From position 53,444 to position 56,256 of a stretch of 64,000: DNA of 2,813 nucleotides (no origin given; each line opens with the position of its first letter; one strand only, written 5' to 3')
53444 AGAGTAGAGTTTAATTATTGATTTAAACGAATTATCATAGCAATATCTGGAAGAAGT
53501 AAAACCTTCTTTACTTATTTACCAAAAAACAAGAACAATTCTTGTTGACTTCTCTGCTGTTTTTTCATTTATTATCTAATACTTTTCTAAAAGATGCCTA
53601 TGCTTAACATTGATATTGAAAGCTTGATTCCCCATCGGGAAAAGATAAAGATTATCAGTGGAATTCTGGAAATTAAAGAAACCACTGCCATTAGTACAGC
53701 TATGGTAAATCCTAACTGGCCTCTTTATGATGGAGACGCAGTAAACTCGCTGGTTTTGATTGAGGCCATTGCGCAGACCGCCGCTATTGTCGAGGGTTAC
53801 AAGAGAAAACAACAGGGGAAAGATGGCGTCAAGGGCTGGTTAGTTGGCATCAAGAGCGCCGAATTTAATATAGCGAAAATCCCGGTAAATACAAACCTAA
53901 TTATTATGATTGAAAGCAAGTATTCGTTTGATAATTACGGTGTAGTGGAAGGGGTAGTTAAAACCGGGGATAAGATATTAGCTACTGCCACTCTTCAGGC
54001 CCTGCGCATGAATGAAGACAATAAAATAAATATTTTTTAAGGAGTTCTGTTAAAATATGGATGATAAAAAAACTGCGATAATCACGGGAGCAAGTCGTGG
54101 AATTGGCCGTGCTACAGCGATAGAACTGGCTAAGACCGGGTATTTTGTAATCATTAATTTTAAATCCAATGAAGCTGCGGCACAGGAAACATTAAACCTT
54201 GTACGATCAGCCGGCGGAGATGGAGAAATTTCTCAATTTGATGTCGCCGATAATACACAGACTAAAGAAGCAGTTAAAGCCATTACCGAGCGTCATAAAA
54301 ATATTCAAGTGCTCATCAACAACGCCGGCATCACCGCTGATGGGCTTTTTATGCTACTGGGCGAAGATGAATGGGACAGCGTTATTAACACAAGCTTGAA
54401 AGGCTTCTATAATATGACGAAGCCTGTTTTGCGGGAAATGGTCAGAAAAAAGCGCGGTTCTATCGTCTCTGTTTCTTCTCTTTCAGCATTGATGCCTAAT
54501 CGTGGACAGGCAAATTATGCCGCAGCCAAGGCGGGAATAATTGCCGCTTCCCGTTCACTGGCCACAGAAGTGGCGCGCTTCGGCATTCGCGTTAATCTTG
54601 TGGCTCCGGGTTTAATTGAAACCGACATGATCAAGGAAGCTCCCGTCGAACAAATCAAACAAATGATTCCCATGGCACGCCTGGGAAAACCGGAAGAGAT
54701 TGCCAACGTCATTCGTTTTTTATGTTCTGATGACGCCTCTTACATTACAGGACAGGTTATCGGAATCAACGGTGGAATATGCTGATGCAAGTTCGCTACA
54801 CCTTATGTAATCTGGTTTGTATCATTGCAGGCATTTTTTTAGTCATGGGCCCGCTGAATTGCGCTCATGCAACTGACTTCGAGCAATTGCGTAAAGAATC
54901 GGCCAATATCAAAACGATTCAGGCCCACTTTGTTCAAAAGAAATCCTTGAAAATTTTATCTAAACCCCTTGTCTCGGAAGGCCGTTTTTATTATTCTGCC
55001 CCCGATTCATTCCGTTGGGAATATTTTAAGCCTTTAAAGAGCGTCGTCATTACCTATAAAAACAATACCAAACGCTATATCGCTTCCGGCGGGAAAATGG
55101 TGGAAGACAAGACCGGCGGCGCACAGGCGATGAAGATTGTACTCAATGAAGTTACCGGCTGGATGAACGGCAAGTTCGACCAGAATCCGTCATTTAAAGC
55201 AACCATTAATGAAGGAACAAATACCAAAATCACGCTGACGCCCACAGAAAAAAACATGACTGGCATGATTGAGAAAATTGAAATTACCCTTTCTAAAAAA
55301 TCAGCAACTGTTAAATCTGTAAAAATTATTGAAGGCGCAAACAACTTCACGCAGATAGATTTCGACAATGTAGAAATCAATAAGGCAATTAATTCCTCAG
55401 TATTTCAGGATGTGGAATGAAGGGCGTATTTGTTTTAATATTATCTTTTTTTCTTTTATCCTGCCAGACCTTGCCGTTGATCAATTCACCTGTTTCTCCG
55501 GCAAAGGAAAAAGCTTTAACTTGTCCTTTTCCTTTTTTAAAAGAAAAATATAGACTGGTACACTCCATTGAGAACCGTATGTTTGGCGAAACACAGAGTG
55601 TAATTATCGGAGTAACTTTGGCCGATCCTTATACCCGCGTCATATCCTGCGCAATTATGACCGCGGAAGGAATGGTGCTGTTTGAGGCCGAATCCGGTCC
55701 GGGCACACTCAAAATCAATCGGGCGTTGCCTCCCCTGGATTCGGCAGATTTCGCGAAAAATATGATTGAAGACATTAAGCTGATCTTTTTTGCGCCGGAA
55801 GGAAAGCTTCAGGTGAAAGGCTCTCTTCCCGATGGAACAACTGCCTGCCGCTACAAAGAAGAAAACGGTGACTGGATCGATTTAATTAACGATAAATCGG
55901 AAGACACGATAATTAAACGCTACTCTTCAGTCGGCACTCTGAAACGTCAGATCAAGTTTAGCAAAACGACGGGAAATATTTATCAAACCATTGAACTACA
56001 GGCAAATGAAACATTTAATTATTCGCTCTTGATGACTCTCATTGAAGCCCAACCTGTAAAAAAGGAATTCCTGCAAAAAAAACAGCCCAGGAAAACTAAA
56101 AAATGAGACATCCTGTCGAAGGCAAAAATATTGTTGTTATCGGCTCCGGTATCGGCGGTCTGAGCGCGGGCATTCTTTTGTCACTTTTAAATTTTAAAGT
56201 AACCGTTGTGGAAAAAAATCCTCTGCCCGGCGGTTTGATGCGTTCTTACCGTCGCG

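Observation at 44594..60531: Divergent 16-kb lipid/polyketide-like cluster: minimal dedicated FAS/PKS + LolA-type export + CrtI-like oxidoreductase, opposed to an enolase / PilZ / HD-GYP / B12-radical-SAM / AMP-ligase operon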

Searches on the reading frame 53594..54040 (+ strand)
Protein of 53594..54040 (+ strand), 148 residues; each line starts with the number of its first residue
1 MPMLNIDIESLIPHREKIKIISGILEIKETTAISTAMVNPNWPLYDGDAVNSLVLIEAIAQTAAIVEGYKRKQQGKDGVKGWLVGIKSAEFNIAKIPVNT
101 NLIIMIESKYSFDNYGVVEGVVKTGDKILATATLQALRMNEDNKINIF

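Call 3: search_protein_families(library=pfam, proteins=[window:53594-54040:+], max_evalue=0.01)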
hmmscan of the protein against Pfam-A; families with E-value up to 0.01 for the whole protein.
window:53594-54040:+ (148 aa): 0 families

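Call 5: search_protein_families(library=ncbifam, proteins=[window:53594-54040:+], max_evalue=0.01)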
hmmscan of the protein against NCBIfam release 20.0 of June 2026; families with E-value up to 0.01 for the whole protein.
window:53594-54040:+ (148 aa): 3 families
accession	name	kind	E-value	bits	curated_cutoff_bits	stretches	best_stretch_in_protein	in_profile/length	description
TIGR01750.1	fabZ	equivalog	9.5e-10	38.5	155.15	1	7-136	5-139/141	3-hydroxyacyl-ACP dehydratase FabZ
NF000582.1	PRK00006.1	equivalog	1.7e-08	34.5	113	1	7-136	4-135/137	3-hydroxyacyl-ACP dehydratase FabZ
NF009667.0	PRK13188.1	equivalog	3.8e-06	25.9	465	1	7-136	325-457/464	bifunctional UDP-3-O-[3-hydroxymyristoyl] N-acetylglucosamine deacetylase/3-hydroxyacyl-ACP dehydratase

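Call 19: search_protein_families(library=pfam, proteins=[window:53594-54040:+], max_evalue=10)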
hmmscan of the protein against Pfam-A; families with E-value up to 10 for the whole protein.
window:53594-54040:+ (148 aa): 2 families
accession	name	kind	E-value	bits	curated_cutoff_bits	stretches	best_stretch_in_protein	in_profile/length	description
PF07977.19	FabA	-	0.016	15.3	23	1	53-132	53-137/138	FabA-like domain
PF22817.2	ApeP-like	-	0.056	13.5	27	1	12-102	11-105/158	ApeP dehydratase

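Call 49: search_solved_structures(query=window:53594-54040:+, max_evalue=1)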
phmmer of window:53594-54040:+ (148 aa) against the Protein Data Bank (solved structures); distinct sequences matched with E-value up to 1: 11.
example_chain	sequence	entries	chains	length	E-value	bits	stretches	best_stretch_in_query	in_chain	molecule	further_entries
8ayi_A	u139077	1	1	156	6.9e-07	32.6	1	7-143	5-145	Beta-hydroxyacyl-(Acyl-carrier-protein) dehydratase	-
7qv0_A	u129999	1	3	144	2e-06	31.1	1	7-136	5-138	Beta-hydroxyacyl-(Acyl-carrier-protein) dehydratase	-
8ayc_A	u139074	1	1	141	5.3e-06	29.8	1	7-135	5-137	Beta-hydroxyacyl-(Acyl-carrier-protein) dehydratase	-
8ayb_A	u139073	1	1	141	6.1e-06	29.5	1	7-135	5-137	Beta-hydroxyacyl-(Acyl-carrier-protein) dehydratase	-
4h4g_A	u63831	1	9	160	6.1e-05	26.3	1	8-134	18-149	(3R)-hydroxymyristoyl-[acyl-carrier-protein] dehydratase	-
5bux_A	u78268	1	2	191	0.00039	23.7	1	7-138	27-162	3-hydroxyacyl-[acyl-carrier-protein] dehydratase FabZ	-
5buw_A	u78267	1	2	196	0.00042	23.6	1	7-138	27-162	3-hydroxyacyl-[acyl-carrier-protein] dehydratase FabZ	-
8ayd_AA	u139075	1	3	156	0.0012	22.2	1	7-134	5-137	3-hydroxyacyl-[acyl-carrier-protein] dehydratase FabZ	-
6n3p_A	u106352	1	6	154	0.0067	19.7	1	7-141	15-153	3-hydroxyacyl-[acyl-carrier-protein] dehydratase FabZ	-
6qsr_B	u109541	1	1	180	0.069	16.4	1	10-145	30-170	Beta-hydroxyacyl-(Acyl-carrier-protein) dehydratase FabA/FabZ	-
1z6b_A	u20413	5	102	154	0.61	13.4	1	7-66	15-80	fatty acid synthesis protein | Beta-hydroxyacyl-ACP dehydratase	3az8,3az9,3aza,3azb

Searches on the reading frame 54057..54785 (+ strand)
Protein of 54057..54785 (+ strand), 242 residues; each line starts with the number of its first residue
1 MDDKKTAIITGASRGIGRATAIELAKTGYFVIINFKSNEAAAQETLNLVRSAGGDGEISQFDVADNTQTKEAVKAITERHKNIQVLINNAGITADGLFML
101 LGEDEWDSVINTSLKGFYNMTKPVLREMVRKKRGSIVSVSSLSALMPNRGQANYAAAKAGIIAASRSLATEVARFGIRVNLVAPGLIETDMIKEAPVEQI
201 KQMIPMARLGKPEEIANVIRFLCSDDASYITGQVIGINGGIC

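Call 3: search_protein_families(library=pfam, proteins=[window:54057-54785:+], max_evalue=0.01)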
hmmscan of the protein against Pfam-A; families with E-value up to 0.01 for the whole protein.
window:54057-54785:+ (242 aa): 3 families
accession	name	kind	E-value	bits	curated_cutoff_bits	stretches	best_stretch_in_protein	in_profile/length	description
PF13561.12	adh_short_C2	-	1.4e-60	205.3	27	1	11-241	1-235/236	Enoyl-(Acyl carrier protein) reductase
PF00106.31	adh_short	-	2.3e-56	190.8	26.6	1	5-195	1-190/195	short chain dehydrogenase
PF08659.16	KR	-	7.8e-20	72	22.6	1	6-161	2-156/180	KR domain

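Call 5: search_protein_families(library=ncbifam, proteins=[window:54057-54785:+], max_evalue=0.01)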
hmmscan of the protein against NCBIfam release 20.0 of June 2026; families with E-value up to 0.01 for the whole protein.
window:54057-54785:+ (242 aa): 236 families (the best 25 are shown)
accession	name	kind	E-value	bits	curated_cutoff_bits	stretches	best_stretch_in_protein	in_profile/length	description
NF053542.1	FlxB_rubin_SDR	equivalog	2.2e-92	309.1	340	1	5-241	1-239/239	flexirubin biosynthesis SDR family reductase FlxB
NF004200.0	PRK05653.1-5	equivalog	2.8e-90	302.1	273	1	4-242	2-242/242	3-oxoacyl-ACP reductase FabG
TIGR01830.1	3oxo_ACP_reduc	equivalog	2.9e-83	279.2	297.75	1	7-241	1-238/239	3-oxoacyl-[acyl-carrier-protein] reductase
NF004197.0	PRK05653.1-1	equivalog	7.2e-79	264.9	332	1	3-241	6-246/249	3-oxoacyl-ACP reductase FabG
TIGR01831.1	fabG_rel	equivalog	6.6e-76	254.8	338.85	1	8-241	2-238/239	3-ketoacyl-ACP reductase FabG2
NF009464.0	PRK12824.1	subfamily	7.2e-76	255.1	269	1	4-241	2-242/245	3-oxoacyl-ACP reductase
NF009466.0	PRK12826.1-2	subfamily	1.2e-75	254.2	222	1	4-240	3-243/248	3-oxoacyl-ACP reductase FabG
TIGR01829.1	AcAcCoA_reduct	subfamily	7.7e-70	235.3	302.1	1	5-241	1-240/242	acetoacetyl-CoA reductase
NF004199.0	PRK05653.1-4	equivalog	3.1e-69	233.3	301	1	5-241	6-245/247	3-oxoacyl-ACP reductase FabG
NF004198.0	PRK05653.1-3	equivalog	8.6e-67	225.2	296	1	3-241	6-246/248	3-oxoacyl-ACP reductase FabG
NF005559.1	PRK07231.1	subfamily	2.3e-60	204.2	215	1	4-242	4-248/249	glucose 1-dehydrogenase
NF047420.2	EF_P_mod_YmfI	equivalog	3.8e-59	200.3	238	1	7-241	2-235/236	elongation factor P 5-aminopentanone reductase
NF004791.0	PRK06138.1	equivalog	6.2e-58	196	312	1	4-241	5-249/252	SDR family oxidoreductase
NF052558.1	MBtsdlDhBudC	equivalog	3.3e-57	193.9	270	1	4-241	3-241/250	meso-2,3-butanediol dehydrogenase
NF004818.0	PRK06172.1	equivalog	8.7e-56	189.1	336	1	4-241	7-250/253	SDR family oxidoreductase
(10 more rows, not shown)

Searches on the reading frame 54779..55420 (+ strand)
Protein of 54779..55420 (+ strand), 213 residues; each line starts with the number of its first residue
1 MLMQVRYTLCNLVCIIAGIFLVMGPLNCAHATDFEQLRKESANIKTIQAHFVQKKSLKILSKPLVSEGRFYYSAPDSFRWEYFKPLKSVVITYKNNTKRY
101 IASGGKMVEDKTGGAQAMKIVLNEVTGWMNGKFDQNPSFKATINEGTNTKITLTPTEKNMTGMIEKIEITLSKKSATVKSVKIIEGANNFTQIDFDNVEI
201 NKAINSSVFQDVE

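Call 3: search_protein_families(library=pfam, proteins=[window:54779-55420:+], max_evalue=0.01)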
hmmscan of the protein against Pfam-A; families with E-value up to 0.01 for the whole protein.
window:54779-55420:+ (213 aa): 1 family
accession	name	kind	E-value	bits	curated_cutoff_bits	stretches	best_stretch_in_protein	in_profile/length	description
PF03548.22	LolA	-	6.3e-18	65.5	23.6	1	43-210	2-163/165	Outer membrane lipoprotein carrier protein LolA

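Call 5: search_protein_families(library=ncbifam, proteins=[window:54779-55420:+], max_evalue=0.01)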
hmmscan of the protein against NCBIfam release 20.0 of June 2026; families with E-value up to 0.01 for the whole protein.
window:54779-55420:+ (213 aa): 5 families
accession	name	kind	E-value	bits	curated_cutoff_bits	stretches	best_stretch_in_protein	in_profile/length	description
NF053544.1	LolA2_flexi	equivalog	7.6e-41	139.8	125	1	12-210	9-207/208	flexirubin biosynthesis/transport protein LolA2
TIGR00547.2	lolA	equivalog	1e-17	64.3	112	1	19-210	8-190/202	outer membrane lipoprotein periplasmic chaperone LolA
NF000663.1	PRK00031.2-1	exception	6.9e-11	42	120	2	38-95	14-69/168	LolA-like outer membrane lipoprotein chaperone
NF000661.0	PRK00031.1-3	equivalog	2.4e-08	33.6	255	1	15-210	20-213/225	outer membrane lipoprotein chaperone LolA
NF053572.1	LolA1_Flavo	equivalog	0.0004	20.1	100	1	141-210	132-199/214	outer membrane lipoprotein periplasmic chaperone LolA1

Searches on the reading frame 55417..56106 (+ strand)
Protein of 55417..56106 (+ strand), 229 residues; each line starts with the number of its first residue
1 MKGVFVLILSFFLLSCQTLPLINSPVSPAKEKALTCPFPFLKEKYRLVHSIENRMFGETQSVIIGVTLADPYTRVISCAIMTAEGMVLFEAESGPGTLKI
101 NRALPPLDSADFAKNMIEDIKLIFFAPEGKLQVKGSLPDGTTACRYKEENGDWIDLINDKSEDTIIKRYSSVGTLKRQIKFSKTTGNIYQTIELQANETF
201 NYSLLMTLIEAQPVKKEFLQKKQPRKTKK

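Call 3: search_protein_families(library=pfam, proteins=[window:55417-56106:+], max_evalue=0.01)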
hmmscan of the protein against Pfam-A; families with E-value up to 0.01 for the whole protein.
window:55417-56106:+ (229 aa): 0 families

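Call 5: search_protein_families(library=ncbifam, proteins=[window:55417-56106:+], max_evalue=0.01)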
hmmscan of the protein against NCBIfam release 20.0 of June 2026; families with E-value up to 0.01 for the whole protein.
window:55417-56106:+ (229 aa): 0 families

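Call 19: search_protein_families(library=pfam, proteins=[window:55417-56106:+], max_evalue=10)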
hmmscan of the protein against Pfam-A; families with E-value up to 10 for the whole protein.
window:55417-56106:+ (229 aa): 0 families

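Call 21: find_homologous_proteins(query=window:55417-56106:+, max_evalue=0.001)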
Query window:55417-56106:+ (229 aa): 368 proteins with E <= 0.001 among 535 candidates; the best 120 are listed.
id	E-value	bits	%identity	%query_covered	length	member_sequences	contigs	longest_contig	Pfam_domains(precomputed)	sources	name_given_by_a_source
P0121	5.2e-136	469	93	100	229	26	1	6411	-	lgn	-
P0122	1.8e-124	431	86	100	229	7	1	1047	-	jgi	jgi:hypothetical protein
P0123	2.5e-123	428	86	100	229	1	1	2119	-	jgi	jgi:hypothetical protein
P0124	5.6e-117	407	83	100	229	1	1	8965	-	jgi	jgi:hypothetical protein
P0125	5.7e-117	407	85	95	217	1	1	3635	-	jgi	-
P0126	1.0e-116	406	82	97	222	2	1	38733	-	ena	-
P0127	9.7e-115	400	82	97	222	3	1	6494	-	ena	-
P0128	9.9e-115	400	82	96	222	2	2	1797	-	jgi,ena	-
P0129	1.5e-114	399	82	97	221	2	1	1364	-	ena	-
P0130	4.6e-114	397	80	97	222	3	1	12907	-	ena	-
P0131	1.2e-113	396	81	97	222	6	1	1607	-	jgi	jgi:hypothetical protein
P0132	1.4e-113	396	82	95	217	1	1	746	-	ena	-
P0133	2.0e-113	395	82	97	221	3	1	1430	-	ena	-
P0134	4.3e-113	394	82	97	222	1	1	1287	-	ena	-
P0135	6.2e-113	394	79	97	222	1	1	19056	-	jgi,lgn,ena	-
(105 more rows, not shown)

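Call 66: predict_structure(alignment_id=A3)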
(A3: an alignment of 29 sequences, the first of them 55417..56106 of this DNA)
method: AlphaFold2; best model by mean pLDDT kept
length: 229 residues; sequences in the alignment: 29
mean_pLDDT: 82.3   pTM: 0.77
mean pLDDT of the five models: 82.3, 70.9, 62.1, 61.4, 55.6
residues with pLDDT >= 90: 93; 70-90: 94; 50-70: 27; < 50: 15
segments of 3 or more residues with pLDDT < 50: 13-15, 218-229
pLDDT, mean of each block of 10 residues (from residue 1): 57 63 72 78 93 76 83 92 87 89 83 87 90 89 92 90 89 93 89 88 91 70 46
secondary structure, 60 per line:
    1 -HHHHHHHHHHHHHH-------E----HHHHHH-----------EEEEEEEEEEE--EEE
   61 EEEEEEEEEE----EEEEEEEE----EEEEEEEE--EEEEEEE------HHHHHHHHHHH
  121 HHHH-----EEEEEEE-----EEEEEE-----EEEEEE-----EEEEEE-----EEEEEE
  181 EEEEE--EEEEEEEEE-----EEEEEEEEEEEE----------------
elements in order: H2-15 H28-33 E45-55 E58-70 E75-82 E87-94 E97-103 H110-124 E130-136 E142-147 E153-158 E164-169 E175-185 E188-196 E202-213
